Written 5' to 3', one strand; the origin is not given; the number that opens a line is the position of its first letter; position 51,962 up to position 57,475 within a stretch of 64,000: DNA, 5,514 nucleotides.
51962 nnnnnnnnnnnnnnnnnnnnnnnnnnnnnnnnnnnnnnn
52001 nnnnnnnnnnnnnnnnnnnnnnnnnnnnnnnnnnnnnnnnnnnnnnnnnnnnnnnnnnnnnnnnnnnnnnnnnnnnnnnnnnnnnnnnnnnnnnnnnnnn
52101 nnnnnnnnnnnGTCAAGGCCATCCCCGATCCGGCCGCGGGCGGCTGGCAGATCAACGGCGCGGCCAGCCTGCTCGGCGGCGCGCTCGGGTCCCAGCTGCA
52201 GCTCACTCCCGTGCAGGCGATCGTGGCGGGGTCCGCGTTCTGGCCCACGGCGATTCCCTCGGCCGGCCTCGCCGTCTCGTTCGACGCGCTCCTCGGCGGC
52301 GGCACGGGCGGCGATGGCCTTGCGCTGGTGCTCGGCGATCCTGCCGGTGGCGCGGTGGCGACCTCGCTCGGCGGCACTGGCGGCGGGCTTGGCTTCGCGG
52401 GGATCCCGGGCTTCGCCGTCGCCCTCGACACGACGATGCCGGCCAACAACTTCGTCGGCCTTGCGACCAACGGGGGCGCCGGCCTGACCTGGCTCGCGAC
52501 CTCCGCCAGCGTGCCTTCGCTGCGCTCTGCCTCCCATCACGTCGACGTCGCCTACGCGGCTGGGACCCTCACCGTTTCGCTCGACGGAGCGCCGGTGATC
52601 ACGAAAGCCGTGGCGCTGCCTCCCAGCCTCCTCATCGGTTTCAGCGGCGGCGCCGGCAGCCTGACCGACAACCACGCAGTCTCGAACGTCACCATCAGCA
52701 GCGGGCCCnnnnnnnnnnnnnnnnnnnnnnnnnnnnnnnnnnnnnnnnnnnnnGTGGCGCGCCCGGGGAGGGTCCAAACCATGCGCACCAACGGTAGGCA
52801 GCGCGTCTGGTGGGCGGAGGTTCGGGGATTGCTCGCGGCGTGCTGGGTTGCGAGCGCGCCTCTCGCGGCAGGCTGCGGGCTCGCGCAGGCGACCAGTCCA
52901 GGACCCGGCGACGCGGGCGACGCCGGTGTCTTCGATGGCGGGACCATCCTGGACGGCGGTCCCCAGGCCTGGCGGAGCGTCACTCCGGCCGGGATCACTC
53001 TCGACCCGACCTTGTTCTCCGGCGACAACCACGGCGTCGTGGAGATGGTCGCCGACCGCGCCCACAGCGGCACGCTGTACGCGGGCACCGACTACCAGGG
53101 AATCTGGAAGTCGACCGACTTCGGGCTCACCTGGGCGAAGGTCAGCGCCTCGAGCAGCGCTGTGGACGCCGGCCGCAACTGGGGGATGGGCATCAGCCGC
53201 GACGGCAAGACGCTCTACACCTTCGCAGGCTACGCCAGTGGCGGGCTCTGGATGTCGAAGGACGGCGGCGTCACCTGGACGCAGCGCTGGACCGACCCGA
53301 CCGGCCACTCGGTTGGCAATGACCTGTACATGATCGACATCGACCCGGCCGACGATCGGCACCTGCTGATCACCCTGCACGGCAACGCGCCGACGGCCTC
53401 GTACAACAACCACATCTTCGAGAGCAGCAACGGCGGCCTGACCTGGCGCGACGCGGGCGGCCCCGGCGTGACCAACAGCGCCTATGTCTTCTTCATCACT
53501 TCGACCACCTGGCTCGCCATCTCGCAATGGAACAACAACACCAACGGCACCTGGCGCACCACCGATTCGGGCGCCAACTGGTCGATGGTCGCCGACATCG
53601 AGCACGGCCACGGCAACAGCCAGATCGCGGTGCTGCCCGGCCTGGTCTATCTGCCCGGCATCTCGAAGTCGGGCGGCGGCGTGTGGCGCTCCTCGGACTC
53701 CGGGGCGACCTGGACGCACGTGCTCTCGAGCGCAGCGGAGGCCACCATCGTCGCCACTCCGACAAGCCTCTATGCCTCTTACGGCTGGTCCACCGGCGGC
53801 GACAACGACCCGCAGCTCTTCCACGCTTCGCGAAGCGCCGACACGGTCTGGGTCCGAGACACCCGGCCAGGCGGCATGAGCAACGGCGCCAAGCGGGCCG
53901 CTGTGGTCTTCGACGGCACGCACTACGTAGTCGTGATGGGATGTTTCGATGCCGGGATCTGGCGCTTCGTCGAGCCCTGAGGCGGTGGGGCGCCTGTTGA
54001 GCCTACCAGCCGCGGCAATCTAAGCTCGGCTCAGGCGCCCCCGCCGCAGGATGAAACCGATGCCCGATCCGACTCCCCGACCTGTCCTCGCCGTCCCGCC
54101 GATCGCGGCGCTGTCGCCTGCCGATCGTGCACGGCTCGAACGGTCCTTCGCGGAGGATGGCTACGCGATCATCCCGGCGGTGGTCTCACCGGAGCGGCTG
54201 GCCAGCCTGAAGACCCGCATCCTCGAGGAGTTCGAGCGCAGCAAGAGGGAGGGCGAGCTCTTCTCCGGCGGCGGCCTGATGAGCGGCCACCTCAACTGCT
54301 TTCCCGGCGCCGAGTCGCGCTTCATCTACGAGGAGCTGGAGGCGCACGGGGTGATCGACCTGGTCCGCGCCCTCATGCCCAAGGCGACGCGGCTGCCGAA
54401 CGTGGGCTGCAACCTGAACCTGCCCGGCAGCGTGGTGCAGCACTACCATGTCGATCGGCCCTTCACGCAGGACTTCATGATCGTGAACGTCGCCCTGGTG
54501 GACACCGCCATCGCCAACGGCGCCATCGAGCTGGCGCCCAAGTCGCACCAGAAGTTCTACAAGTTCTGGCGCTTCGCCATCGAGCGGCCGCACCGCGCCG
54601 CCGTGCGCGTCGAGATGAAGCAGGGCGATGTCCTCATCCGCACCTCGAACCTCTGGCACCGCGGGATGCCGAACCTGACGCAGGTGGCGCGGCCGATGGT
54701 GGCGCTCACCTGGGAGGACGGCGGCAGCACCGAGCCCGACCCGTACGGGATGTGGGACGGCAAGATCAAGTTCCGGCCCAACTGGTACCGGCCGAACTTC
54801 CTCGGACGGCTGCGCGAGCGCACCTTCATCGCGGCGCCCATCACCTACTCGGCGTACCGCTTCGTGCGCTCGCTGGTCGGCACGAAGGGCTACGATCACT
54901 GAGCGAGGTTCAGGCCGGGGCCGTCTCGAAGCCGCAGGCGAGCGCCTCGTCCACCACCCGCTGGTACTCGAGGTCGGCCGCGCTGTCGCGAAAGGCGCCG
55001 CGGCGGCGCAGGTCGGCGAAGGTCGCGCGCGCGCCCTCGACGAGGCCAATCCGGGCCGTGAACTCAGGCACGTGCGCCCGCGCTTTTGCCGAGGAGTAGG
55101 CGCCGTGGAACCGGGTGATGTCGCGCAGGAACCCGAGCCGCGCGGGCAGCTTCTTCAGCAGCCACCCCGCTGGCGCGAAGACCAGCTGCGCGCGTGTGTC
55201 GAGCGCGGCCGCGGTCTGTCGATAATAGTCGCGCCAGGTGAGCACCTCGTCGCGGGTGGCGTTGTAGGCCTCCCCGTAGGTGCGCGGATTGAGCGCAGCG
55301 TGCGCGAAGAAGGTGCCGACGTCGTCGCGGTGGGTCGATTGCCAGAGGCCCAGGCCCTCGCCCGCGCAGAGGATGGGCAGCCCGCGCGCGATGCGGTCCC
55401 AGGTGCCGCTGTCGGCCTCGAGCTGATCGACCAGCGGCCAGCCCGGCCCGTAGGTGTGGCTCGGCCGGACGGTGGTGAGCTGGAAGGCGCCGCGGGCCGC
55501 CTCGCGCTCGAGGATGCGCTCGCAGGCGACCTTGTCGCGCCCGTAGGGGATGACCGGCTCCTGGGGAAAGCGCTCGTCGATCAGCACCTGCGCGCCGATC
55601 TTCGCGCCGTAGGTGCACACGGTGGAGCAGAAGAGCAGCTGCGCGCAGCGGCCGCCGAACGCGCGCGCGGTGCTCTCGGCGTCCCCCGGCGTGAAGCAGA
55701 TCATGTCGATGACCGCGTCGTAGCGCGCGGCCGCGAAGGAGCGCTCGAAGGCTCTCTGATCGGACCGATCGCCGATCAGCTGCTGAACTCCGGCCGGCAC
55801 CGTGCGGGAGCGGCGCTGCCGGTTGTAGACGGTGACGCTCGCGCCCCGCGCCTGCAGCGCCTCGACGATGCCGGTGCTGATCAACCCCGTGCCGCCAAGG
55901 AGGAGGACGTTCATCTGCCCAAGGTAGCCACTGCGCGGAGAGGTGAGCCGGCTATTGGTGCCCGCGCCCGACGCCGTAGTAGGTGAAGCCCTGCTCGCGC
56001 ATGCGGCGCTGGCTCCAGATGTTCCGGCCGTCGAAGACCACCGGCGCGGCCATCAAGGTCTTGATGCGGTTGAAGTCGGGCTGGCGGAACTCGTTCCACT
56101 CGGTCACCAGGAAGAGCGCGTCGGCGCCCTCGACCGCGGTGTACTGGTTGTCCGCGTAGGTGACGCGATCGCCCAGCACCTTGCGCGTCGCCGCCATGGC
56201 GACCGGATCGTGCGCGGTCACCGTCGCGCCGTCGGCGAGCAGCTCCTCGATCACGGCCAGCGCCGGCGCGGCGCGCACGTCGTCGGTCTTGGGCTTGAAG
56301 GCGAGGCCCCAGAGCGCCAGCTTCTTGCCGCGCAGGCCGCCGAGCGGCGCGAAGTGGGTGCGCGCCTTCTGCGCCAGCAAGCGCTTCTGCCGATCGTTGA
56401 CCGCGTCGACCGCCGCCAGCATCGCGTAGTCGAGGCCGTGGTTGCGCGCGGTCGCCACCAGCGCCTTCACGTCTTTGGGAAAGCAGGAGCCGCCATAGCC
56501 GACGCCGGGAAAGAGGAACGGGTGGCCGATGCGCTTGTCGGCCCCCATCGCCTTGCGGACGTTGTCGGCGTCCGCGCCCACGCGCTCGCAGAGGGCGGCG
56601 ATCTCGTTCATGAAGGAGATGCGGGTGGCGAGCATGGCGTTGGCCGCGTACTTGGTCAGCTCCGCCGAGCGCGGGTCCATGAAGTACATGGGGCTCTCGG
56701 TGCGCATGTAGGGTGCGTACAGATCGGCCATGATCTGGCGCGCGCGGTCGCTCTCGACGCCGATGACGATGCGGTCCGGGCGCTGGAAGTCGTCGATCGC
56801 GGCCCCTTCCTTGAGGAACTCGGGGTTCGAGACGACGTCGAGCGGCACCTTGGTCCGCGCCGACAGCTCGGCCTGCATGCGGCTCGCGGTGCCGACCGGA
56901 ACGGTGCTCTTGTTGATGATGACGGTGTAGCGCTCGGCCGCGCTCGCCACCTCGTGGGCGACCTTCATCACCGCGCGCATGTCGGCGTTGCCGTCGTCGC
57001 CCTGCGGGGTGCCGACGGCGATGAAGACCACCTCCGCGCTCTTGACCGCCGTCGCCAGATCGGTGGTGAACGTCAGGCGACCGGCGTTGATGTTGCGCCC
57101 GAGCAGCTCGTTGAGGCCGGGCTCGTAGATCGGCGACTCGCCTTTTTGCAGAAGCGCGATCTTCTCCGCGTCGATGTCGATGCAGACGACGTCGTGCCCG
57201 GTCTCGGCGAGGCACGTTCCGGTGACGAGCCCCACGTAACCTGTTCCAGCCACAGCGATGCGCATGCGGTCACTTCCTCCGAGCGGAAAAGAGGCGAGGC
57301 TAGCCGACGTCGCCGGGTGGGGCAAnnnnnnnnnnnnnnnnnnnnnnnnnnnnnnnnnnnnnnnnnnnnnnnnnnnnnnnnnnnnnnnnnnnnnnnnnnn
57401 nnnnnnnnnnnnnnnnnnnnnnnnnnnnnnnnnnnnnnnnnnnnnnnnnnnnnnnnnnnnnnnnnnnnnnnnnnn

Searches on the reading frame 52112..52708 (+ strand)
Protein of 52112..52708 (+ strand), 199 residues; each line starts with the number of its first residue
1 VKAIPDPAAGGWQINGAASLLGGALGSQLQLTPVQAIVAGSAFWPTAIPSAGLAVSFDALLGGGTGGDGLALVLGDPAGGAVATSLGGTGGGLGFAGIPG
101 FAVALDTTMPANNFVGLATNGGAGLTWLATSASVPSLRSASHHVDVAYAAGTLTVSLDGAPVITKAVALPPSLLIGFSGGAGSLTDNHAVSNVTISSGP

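Call 54: search_solved_structures(query=window:52112-52708:+, max_evalue=1)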
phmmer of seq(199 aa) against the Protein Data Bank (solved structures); distinct sequences matched with E-value up to 1: 2.
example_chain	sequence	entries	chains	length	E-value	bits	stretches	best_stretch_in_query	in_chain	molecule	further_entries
7elv_E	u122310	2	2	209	1.4e-05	28.1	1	11-186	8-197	legume lectin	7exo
3eof_A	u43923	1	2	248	0.32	13.8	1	95-157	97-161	Putative oxidoreductase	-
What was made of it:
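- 52112..52708 (+): C-terminal legume-lectin-like domain. call 54 (PDB 7elv 'legume lectin', E 1.4e-5, residues 11-186)
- Closest known: Concanavalin-A-like / jelly-roll CBMs and lectins. Different: The protein's separate C-terminal domain is the legume-lectin-like one (call 54).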

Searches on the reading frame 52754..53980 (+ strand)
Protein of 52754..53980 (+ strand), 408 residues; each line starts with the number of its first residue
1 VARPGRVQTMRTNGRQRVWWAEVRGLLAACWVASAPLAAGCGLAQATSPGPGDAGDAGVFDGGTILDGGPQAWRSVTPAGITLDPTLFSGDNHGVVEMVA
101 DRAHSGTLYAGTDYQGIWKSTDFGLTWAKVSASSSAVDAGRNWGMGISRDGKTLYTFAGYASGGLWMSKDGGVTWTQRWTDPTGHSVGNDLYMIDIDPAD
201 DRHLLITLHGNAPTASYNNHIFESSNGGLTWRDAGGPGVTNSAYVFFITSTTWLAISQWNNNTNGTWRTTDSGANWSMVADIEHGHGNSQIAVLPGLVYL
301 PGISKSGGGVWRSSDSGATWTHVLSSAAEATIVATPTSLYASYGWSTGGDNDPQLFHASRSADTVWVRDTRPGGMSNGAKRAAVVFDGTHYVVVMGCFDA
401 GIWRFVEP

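Call 31: search_protein_families(library=pfam, proteins=[window:52754-53980:+], max_evalue=0.001)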
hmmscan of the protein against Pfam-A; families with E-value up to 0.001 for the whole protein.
window:52754-53980:+ (408 aa): 2 families
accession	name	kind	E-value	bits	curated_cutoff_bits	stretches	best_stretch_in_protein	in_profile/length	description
PF15902.12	Sortilin-Vps10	-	5.4e-09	35.8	33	1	165-280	3-113/446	Sortilin, neurotensin receptor 3,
PF15899.11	BNR_6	-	6.8e-05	23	27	0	117-129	1-13/14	BNR-Asp box repeat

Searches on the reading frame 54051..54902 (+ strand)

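Call 31: search_protein_families(library=pfam, proteins=[window:54051-54902:+], max_evalue=0.001)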
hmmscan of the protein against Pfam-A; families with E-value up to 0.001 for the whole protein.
window:54051-54902:+ (283 aa): 1 family
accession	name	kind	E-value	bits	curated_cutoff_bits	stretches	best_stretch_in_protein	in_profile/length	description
PF05721.19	PhyH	-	6.7e-17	62.9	22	1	33-215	1-212/213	Phytanoyl-CoA dioxygenase (PhyH)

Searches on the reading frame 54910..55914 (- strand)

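Call 31: search_protein_families(library=pfam, proteins=[window:54910-55914:-], max_evalue=0.001)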
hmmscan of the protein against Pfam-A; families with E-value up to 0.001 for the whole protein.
window:54910-55914:- (334 aa): 2 families
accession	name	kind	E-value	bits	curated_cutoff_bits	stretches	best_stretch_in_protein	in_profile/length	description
PF01370.27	Epimerase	-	7.8e-22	78.3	20.9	2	90-218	107-238/240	NAD dependent epimerase/dehydratase family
PF04321.23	RmlD_sub_bind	-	0.00033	20.3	27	0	1-80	1-68/287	RmlD substrate binding domain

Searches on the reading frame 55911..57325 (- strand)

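Call 31: search_protein_families(library=pfam, proteins=[window:55911-57215:-], max_evalue=0.001)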
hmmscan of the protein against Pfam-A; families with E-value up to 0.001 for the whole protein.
window:55911-57215:- (434 aa): 0 families

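Call 44: search_protein_families(library=pfam, proteins=[window:55952-57325:-], max_evalue=0.0001)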
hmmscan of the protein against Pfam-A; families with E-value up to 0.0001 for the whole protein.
window:55952-57325:- (457 aa): 4 families
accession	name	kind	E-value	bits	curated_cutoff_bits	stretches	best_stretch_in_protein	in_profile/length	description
PF03721.20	UDPG_MGDP_dh_N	-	7.1e-66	221.8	27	1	21-201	1-186/187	UDP-glucose/GDP-mannose dehydrogenase family, NAD binding domain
PF00984.24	UDPG_MGDP_dh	-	2.2e-38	130.7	25.4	1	219-311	1-93/94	UDP-glucose/GDP-mannose dehydrogenase family, central domain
PF03720.21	UDPG_MGDP_dh_C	-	4e-36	124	30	1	337-438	1-102/103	UDP-glucose/GDP-mannose dehydrogenase family, UDP binding domain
PF03446.21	NAD_binding_2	-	3.8e-07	30.7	21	1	22-160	1-113/161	NAD binding domain of 6-phosphogluconate dehydrogenase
